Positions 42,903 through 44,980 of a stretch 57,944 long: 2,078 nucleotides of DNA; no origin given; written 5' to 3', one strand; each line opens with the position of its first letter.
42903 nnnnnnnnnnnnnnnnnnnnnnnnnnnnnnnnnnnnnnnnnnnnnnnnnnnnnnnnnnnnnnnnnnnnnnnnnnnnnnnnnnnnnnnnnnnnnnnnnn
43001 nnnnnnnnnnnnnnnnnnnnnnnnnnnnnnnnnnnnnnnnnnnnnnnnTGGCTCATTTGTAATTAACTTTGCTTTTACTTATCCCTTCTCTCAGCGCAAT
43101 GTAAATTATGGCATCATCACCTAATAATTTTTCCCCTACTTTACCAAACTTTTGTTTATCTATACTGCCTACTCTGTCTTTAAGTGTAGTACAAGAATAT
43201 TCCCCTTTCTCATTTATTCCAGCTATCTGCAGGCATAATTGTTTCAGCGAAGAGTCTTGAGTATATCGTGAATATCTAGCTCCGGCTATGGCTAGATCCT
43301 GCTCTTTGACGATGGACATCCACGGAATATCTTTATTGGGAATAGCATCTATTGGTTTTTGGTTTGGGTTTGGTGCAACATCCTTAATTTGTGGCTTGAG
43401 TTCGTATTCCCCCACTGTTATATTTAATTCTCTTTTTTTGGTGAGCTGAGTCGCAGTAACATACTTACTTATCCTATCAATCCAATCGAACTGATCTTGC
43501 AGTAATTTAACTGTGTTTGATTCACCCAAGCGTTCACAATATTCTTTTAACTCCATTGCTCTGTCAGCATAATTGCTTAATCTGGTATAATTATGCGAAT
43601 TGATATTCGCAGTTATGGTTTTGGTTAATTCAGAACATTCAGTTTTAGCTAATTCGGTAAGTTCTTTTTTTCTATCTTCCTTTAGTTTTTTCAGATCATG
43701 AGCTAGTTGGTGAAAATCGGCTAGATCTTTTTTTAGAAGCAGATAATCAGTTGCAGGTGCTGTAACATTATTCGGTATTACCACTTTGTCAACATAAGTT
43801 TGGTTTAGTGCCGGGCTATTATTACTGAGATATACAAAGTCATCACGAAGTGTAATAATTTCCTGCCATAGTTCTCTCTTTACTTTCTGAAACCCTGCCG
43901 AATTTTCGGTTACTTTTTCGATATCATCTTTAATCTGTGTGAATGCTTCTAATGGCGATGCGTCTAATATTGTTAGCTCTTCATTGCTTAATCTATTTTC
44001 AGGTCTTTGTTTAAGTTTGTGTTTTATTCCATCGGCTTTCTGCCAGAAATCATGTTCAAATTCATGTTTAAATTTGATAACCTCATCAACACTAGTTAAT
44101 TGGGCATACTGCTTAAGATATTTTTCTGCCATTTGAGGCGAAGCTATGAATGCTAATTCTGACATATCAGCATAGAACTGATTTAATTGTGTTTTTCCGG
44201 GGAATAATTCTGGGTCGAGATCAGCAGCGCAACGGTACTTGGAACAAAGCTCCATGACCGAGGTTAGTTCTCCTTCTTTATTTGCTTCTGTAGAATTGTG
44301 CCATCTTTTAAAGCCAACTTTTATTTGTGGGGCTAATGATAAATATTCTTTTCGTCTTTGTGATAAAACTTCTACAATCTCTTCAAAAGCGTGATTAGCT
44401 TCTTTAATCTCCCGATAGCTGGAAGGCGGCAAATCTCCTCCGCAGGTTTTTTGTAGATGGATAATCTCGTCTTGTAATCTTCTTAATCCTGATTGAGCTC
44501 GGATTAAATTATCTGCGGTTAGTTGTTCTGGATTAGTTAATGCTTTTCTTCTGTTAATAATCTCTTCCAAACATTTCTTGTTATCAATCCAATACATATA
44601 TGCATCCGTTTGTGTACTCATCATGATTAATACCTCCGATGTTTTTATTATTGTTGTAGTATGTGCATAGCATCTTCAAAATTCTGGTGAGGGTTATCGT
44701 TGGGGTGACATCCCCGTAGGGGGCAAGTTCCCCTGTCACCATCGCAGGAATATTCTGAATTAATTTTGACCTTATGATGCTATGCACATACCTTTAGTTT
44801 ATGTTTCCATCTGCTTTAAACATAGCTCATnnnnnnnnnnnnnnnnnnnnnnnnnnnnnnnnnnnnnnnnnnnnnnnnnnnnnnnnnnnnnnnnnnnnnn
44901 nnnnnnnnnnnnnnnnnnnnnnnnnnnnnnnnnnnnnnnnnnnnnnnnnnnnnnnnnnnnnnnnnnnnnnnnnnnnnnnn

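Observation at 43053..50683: Vps4/katanin-like AAA ATPase clustered with a long helical protein, three small N-anchored membrane proteins and an SF3-helicase-like NTPase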

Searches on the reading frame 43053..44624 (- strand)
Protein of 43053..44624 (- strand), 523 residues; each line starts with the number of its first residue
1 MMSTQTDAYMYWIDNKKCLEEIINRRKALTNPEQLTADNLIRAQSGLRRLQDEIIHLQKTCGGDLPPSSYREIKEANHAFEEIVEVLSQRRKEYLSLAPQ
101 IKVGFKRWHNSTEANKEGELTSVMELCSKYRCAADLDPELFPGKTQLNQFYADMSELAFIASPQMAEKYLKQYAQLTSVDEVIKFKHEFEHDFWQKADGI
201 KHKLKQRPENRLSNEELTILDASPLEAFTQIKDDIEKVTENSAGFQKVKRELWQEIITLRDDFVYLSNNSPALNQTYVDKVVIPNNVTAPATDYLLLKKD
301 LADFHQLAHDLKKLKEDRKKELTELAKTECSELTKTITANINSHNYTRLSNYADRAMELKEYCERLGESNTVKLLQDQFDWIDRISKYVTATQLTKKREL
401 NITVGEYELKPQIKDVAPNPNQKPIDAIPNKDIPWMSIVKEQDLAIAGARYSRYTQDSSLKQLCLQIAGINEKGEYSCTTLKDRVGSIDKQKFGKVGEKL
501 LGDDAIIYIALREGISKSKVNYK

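Call 6: search_protein_families(library=pfam, proteins=[window:43053-44624:-], max_evalue=0.1)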
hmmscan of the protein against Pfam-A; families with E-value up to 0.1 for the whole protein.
window:43053-44624:- (523 aa): 0 families

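Call 8: search_protein_families(library=phrogs, proteins=[window:43053-44624:-], max_evalue=0.1)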
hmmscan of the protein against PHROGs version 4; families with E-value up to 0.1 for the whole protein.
window:43053-44624:- (523 aa): 1 family
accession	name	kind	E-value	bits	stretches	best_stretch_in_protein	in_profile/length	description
phrog_15334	-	unknown function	0.012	16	1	156-282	137-255/323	-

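Call 9: search_protein_families(library=padloc, proteins=[window:43053-44624:-], max_evalue=0.1)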
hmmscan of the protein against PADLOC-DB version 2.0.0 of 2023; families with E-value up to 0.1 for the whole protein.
window:43053-44624:- (523 aa): 1 family
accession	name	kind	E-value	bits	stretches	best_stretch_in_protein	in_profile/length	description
PDLC01085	C3a181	-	0.075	10.9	0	225-329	31-118/226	Diadenylate cyclase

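Call 10: search_protein_families(library=ncbifam, proteins=[window:43053-44624:-], max_evalue=0.1)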
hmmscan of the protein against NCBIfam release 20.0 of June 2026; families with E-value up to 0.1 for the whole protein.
window:43053-44624:- (523 aa): 1 family
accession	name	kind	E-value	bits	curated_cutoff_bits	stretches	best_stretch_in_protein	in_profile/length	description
NF041802.1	P450_SolI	exception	0.01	14.3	850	1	292-395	78-173/424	solanimycin biosynthesis cytochrome P450 SolI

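Call 39: search_solved_structures(query=A4, max_evalue=1)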
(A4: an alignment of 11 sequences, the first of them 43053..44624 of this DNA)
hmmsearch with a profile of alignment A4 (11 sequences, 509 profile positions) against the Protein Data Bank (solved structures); distinct sequences matched with E-value up to 1: 7.
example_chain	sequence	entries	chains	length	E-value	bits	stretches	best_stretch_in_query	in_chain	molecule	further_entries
5eqz_A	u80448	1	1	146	0.011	17.9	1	326-432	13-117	Rev protein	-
9lt9_A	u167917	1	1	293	0.11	14.7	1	226-279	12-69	mRNA export factor GLE1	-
6m3p_A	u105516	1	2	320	0.41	12.8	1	141-208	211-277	Spectrin beta chain, non-erythrocytic 1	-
7mq8_LP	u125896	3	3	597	0.58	12.3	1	267-378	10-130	U3 small nucleolar RNA-associated protein 6 homolog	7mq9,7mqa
3r2w_A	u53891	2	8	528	0.76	11.9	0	184-249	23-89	UTP--glucose-1-phosphate uridylyltransferase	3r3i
3edv_A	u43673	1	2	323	0.77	11.9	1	141-208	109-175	Spectrin beta chain, brain 1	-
1ybz_A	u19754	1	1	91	0.96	11.6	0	211-262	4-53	chorismate mutase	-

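Call 113: search_protein_families(library=pfam, alignment_id=A4, max_evalue=1)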
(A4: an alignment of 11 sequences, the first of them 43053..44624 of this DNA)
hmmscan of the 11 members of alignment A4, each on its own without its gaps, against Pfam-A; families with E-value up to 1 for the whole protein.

A. member 1, window:43053-44624:- (523 aa): 1 family
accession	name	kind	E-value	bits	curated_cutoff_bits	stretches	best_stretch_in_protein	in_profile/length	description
PF10398.14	DUF2443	-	0.13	12.8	25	0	226-252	50-76/79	Protein of unknown function (DUF2443)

B. families by the number of members that match (of 11 scanned): 24 families
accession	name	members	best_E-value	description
PF05192.23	MutS_III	1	0.005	MutS domain III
PF07426.16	Dynactin_p22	1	0.0055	Dynactin subunit p22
PF23647.2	TRAPPC13_M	1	0.0094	Trafficking protein particle complex subunit 13, middle domain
PF21277.2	T6SS_VgrG3-like_C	1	0.0096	Type VI secretion system spike protein VgrG3-like, C-terminal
PF19567.5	CpsB_CapC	1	0.011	Capsular polysaccharide synthesis, CpsB/CapC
PF20989.3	Sarcoglycan_2_C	1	0.013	Sarcoglycan alpha/epsilon second domain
PF05859.17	Mis12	1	0.013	Mis12 protein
PF20282.3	CTD6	1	0.022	C-terminal domain 6 of the ABC-three component (ABC-3C) systems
PF22024.2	VP16-like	1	0.024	Major capsid protein VP16-like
PF11799.13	IMS_C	1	0.035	impB/mucB/samB family C-terminal domain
PF24988.1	NEW1_HB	1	0.043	NEW1 helical bundle domain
PF16088.10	BORCS7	1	0.043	BLOC-1-related complex sub-unit 7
PF16532.11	Phage_tail_NK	1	0.065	Sf6-type phage tail needle knob or tip of some Caudovirales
PF18373.7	Spectrin_2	1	0.082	Spectrin like domain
PF21097.3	SR_plectin_7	1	0.095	Spectrin repeat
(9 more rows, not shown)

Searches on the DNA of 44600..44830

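Call 115: search_rna_families(source=window, start=44600, end=44830, threshold=evalue, max_evalue=1)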
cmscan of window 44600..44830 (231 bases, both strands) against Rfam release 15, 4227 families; matches with E-value up to 1: 0.
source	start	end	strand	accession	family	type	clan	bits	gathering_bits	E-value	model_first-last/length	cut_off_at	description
